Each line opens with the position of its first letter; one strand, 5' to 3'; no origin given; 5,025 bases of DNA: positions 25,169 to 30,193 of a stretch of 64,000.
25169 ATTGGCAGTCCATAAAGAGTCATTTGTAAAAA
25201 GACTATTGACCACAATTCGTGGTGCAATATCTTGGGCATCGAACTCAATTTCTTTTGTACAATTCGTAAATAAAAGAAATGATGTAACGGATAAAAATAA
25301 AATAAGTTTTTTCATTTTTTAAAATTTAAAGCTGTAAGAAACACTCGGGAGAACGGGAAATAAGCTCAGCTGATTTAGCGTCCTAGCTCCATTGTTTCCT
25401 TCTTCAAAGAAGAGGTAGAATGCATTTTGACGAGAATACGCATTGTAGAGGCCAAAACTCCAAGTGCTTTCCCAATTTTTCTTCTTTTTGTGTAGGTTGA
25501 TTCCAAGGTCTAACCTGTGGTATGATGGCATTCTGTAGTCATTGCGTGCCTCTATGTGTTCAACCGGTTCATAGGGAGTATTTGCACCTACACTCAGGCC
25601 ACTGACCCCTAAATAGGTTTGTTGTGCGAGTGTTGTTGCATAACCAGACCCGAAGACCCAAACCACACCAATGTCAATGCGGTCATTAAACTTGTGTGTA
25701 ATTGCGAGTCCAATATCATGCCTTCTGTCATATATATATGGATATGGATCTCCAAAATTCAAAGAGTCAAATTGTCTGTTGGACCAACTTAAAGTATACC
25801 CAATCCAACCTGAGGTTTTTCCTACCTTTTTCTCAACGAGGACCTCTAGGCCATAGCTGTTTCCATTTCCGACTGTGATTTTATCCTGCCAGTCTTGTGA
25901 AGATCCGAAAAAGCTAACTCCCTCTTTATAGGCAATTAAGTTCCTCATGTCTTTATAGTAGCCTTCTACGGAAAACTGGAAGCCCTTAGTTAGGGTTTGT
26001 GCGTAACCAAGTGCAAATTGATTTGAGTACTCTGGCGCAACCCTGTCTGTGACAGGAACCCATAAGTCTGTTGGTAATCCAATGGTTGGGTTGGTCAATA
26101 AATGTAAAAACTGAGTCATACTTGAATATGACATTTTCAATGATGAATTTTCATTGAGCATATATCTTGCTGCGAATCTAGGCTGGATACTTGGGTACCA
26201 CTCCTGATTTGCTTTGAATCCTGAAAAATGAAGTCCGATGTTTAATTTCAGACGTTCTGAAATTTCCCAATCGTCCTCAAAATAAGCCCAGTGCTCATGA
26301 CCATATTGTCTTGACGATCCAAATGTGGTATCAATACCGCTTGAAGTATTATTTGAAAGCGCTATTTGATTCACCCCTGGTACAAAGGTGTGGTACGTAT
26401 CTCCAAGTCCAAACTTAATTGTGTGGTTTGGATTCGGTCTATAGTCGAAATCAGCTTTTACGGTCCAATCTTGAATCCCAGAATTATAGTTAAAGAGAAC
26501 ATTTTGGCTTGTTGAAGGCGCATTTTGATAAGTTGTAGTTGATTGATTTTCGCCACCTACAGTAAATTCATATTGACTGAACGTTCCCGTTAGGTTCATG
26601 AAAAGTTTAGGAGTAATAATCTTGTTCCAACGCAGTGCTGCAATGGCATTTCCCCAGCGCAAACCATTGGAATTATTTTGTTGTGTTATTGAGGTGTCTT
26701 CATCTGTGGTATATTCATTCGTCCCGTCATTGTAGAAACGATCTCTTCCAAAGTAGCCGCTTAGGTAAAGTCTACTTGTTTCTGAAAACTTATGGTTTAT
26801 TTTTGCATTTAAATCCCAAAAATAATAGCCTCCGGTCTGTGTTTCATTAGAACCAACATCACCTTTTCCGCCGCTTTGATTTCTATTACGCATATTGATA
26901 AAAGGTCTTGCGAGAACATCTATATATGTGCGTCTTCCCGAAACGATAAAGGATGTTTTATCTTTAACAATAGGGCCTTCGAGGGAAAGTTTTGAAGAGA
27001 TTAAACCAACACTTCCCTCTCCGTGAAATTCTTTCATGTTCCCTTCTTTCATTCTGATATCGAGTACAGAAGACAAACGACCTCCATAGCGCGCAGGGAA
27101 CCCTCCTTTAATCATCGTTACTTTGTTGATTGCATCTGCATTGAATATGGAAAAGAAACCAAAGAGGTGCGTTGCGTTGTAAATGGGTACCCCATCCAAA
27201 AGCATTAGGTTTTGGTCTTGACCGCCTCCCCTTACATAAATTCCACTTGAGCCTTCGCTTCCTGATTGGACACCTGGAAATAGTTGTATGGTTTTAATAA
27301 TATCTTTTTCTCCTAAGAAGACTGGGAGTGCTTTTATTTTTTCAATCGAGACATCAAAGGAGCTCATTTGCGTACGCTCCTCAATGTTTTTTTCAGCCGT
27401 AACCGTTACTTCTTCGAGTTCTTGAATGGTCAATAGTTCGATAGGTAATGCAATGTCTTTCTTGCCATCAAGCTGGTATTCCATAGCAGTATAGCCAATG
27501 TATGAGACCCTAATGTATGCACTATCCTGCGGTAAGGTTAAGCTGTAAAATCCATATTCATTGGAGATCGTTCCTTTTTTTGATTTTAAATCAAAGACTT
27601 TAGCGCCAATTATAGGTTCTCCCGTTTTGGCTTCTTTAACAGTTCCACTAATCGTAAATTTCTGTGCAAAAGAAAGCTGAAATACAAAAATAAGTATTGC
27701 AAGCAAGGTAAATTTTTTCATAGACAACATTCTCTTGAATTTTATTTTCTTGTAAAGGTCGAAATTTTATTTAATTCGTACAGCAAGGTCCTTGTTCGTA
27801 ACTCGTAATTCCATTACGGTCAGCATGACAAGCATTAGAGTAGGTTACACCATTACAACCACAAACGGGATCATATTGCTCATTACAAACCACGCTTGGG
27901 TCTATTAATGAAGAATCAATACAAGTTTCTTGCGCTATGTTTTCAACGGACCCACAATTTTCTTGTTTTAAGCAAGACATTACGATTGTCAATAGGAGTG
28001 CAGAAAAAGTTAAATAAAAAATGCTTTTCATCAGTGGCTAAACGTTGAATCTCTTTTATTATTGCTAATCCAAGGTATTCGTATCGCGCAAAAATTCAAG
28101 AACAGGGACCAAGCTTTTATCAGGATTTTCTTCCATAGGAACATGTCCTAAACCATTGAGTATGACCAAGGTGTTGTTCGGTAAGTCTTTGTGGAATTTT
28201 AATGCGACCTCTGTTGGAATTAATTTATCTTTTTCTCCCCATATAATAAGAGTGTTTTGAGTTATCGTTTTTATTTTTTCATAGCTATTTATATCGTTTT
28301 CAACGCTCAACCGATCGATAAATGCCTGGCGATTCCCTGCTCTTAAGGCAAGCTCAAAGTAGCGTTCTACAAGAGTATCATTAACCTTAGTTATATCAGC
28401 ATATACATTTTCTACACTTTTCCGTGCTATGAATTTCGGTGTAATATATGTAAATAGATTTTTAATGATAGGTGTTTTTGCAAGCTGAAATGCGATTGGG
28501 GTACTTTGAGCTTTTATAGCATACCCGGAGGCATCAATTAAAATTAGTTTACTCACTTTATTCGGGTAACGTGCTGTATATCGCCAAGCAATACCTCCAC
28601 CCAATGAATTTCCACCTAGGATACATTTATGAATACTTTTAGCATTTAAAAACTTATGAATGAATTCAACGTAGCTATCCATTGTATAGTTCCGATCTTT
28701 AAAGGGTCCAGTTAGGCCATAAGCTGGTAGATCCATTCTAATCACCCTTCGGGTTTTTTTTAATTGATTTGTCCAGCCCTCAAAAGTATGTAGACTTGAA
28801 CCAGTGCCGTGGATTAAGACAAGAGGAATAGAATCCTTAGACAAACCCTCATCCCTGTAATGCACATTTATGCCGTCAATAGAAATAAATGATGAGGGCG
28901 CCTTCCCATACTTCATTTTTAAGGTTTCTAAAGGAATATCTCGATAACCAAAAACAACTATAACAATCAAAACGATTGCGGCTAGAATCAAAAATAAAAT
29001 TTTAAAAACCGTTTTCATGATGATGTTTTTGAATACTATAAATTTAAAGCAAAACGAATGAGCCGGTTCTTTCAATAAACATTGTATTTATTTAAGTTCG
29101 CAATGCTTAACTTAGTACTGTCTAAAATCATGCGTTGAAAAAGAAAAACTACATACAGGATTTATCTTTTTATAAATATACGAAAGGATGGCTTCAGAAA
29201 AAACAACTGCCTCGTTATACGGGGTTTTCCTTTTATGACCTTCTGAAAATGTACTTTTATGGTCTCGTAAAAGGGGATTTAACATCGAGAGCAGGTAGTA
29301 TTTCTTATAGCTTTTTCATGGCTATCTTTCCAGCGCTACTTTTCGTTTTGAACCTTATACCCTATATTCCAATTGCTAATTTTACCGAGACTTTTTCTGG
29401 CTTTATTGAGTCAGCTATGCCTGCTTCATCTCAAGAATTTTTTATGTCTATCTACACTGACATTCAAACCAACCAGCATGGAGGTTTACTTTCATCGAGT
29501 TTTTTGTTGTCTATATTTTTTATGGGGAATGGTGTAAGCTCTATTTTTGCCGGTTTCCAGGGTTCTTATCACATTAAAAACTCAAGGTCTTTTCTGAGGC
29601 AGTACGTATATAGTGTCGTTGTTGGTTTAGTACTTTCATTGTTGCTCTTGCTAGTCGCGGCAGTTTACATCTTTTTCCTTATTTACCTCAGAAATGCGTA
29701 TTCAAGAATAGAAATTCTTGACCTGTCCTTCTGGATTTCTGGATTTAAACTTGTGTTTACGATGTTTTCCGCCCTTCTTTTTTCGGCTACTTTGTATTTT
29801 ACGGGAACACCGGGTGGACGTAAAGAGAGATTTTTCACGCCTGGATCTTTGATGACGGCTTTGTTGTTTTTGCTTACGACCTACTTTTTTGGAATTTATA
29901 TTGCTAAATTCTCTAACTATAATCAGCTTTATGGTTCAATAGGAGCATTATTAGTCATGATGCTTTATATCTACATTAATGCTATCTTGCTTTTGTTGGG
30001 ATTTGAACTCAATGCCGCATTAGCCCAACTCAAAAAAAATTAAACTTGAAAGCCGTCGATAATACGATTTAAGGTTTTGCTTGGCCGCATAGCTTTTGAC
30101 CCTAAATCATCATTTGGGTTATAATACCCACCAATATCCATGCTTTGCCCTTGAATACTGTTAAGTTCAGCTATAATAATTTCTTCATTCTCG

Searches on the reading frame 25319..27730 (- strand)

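Call 92: search_protein_families(library=pfam, proteins=[window:25319-27730:-], max_evalue=0.0001)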
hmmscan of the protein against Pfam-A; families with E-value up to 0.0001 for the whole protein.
window:25319-27730:- (803 aa): 4 families
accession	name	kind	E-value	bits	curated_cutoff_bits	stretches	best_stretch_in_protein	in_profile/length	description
PF00593.30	TonB_dep_Rec_b-barrel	-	3e-19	70.7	27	1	288-763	7-435/436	TonB dependent receptor-like, beta-barrel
PF13715.12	CarbopepD_reg_2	-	1.3e-15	57.7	32.2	1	27-110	1-88/88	CarboxypepD_reg-like domain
PF07715.20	Plug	-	2.2e-12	47.9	23.9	1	141-218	22-102/107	TonB-dependent Receptor Plug Domain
PF25183.1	OMP_b-brl_4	-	1.7e-06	27.1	30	0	458-508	346-396/838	Outer membrane beta barrel domain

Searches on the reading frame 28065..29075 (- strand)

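Call 73: search_protein_families(library=pfam, proteins=[window:28065-29075:-], max_evalue=0.001)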
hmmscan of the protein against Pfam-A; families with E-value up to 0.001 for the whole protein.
window:28065-29075:- (336 aa): 5 families
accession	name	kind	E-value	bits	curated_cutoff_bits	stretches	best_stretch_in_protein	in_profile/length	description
PF00561.26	Abhydrolase_1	-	3.6e-30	105.9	25.8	1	84-318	2-245/245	alpha/beta hydrolase fold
PF12697.13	Abhydrolase_6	-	8.4e-17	63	26.3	1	85-319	1-212/217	Alpha/beta hydrolase family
PF12146.15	Hydrolase_4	-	3.8e-14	53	27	1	85-316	7-237/239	Serine aminopeptidase, S33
PF03096.20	Ndr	-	1.1e-07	31.3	23.3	1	129-330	79-277/283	Ndr family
PF12695.13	Abhydrolase_5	-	2.8e-05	24.4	27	0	267-311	95-140/164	Alpha/beta hydrolase family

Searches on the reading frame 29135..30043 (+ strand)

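Call 73: search_protein_families(library=pfam, proteins=[window:29135-30043:+], max_evalue=0.001)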
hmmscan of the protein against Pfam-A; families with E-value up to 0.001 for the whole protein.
window:29135-30043:+ (302 aa): 1 family
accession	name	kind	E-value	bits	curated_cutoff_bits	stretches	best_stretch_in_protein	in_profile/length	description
PF03631.20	Virul_fac_BrkB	-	3.4e-46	158.4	33.7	1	47-298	3-257/259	Virulence factor BrkB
